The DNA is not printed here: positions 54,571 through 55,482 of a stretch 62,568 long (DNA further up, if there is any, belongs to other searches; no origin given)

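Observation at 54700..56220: Foreign-looking GC-rich ~1.5-kb block: one orphan ORF plus ~0.9 kb of terminator-bounded structured non-coding DNA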

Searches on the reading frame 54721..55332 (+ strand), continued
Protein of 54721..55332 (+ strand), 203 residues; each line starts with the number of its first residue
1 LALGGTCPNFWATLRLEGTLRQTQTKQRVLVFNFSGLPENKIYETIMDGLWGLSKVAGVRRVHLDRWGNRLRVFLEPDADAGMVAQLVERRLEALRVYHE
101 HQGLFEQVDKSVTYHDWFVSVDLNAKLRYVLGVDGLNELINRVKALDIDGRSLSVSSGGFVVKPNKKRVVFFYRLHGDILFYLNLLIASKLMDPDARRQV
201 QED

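Call 74: fold_search(model_id=the predicted structure, library=viral)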
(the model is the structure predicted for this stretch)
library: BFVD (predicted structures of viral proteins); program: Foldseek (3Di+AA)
matches with E <= 10: 493; with E <= 0.001: 0
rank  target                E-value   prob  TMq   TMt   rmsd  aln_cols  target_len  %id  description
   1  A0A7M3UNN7            1.8e-03  0.96  0.29  0.29  18.5       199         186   12  K Homology domain-containing protein [Pyramimonas orientalis virus]
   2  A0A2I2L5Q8            2.3e-02  0.66  0.28  0.11   9.6       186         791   13  DNA-directed RNA polymerase [Orpheovirus IHUMI-LCC2]
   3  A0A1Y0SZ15            3.9e-02  0.69  0.27  0.31  13.3       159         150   13  Uncharacterized protein [Pseudomonas phage Phabio]
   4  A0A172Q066            5.6e-02  0.63  0.25  0.15  11.4       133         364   11  Uncharacterized protein [Acinetobacter phage vB_AbaM_ME3]
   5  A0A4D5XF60            8.4e-02  0.23  0.20  0.07  15.5       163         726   14  Uncharacterized protein [Pithovirus LCPAC102]
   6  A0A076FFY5            1.2e-01  0.28  0.27  0.18  15.7       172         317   10  Putative DNA directed RNA polymerase II subunit rpb3 [Aureococcus anophagefferens virus]
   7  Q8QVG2                1.2e-01  0.15  0.20  0.16  18.4       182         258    8  34 kDa protein [Bovine adenovirus C serotype 10]
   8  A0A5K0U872            1.3e-01  0.54  0.31  0.15  14.3       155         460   10  DNA-dependent RNA polymerase 2 subunit Rpb3 [Yasminevirus sp. GU-2018]
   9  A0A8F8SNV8            1.4e-01  0.23  0.25  0.17  16.3       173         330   12  (no name in the UniProt tables at hand)
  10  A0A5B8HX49            1.8e-01  0.21  0.29  0.17  17.0       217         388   11  DNA-directed RNA polymerase RpoA/D/Rpb3-type domain-containing protein [Mimiviridae sp. ChoanoV1]
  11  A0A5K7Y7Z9            2.3e-01  0.09  0.21  0.12  17.1       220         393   10  DNA-directed RNA polymerase RPB3-11 homolog [Abalone asfa-like virus]
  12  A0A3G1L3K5            2.5e-01  0.11  0.21  0.07  29.1       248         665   13  Putative DNA gyrase subunit A [Synechococcus phage S-CBWM1]
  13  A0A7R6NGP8            2.5e-01  0.07  0.17  0.13  31.6       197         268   10  (no name in the UniProt tables at hand)
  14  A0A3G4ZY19            2.7e-01  0.20  0.24  0.06  20.1       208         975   12  NifS-like protein [Edafosvirus sp.]
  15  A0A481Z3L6            2.9e-01  0.20  0.23  0.13  15.9       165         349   12  Uncharacterized protein [Pithovirus LCPAC103]
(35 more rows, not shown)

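Call 82: search_solved_structures(query=A6, max_evalue=10, show_alignments=2)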
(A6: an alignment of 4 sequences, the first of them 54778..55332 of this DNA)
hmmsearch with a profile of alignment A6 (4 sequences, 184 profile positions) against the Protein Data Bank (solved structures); distinct sequences matched with E-value up to 10: 5.
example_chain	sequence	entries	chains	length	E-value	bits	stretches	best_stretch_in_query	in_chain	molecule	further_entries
3mcb_A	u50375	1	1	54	0.29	14.1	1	32-61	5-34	Nascent polypeptide-associated complex subunit alpha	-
3fv6_A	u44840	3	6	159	0.32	13.9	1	49-107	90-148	YqzB protein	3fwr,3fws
3mce_A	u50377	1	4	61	0.56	13.1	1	32-61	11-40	Nascent polypeptide-associated complex subunit alpha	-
3lkx_B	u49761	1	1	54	0.65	12.9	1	33-61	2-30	Nascent polypeptide-associated complex subunit alpha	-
8rnz_A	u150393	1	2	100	0.9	12.5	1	5-61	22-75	Copper-transporting ATPase RAN1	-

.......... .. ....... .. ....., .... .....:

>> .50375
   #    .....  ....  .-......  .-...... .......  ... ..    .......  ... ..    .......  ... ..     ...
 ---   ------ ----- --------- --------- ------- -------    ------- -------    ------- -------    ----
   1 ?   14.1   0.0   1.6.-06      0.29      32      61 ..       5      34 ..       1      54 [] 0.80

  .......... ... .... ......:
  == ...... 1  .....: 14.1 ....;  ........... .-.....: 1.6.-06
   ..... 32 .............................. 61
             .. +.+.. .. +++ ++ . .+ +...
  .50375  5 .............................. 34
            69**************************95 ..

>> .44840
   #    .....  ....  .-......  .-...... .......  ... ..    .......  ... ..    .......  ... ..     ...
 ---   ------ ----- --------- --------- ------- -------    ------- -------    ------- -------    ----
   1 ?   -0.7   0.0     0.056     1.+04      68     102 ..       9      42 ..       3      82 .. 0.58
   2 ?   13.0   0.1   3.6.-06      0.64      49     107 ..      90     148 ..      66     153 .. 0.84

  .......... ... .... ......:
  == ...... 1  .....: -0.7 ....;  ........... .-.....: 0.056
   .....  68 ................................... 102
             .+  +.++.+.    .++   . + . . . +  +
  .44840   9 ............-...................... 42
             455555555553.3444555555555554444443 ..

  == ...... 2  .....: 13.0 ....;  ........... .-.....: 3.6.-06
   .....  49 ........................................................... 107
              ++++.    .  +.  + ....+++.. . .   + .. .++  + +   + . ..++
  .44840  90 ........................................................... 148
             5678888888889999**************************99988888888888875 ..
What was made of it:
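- On KH-domain protein: A PDB sequence profile search finds no KH (call 82).
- Tried and rejected: E = 0.29 (call 82), treated as noise.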

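Call 83: search_protein_families(library=pfam, proteins=[P0016, P0018], max_evalue=5)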
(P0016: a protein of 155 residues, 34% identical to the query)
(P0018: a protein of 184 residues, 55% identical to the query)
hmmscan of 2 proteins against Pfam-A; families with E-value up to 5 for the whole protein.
P0016 (155 aa): 0 families

P0018 (184 aa): 1 family
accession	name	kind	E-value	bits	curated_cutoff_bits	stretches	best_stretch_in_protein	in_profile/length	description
PF06956.16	RtcR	-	0.01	15.7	23.1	1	40-77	18-55/183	Regulator of RNA terminal phosphate cyclase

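Call 99: find_related_loci(query=A6, collection=viral_contigs, flank=5000)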
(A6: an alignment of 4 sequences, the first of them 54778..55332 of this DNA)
Query A6 (184 aa) in viral_contigs; peptide patterns used: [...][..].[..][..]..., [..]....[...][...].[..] (x = any residue, [..] = any of these).
115 stretches matched a pattern, but none encodes a relative of the query by tblastn (E <= 1e-3).

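Call 114: search_protein_families(library=ncbifam, proteins=[window:54778-55332:+, P0016, P0018], max_evalue=1)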
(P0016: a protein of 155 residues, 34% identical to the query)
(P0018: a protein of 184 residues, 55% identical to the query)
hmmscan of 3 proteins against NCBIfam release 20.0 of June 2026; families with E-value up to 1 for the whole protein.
window:54778-55332:+ (184 aa): 0 families

P0016 (155 aa): 0 families

P0018 (184 aa): 0 families

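Call 116: list_cluster_members(proteins=[P0016, P0020, P0018])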
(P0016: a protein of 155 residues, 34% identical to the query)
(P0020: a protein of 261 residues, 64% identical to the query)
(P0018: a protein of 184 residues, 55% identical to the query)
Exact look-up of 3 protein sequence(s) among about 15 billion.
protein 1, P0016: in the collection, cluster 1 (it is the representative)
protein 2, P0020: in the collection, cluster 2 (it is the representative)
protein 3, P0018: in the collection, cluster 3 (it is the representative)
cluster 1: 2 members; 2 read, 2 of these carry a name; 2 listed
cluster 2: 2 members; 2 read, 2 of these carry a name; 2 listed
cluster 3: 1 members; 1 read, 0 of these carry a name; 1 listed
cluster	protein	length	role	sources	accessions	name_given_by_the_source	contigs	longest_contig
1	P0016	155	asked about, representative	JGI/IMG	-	hypothetical protein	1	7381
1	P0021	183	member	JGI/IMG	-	hypothetical protein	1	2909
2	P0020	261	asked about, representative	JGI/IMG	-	hypothetical protein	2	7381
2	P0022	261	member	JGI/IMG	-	hypothetical protein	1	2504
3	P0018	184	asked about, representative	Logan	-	-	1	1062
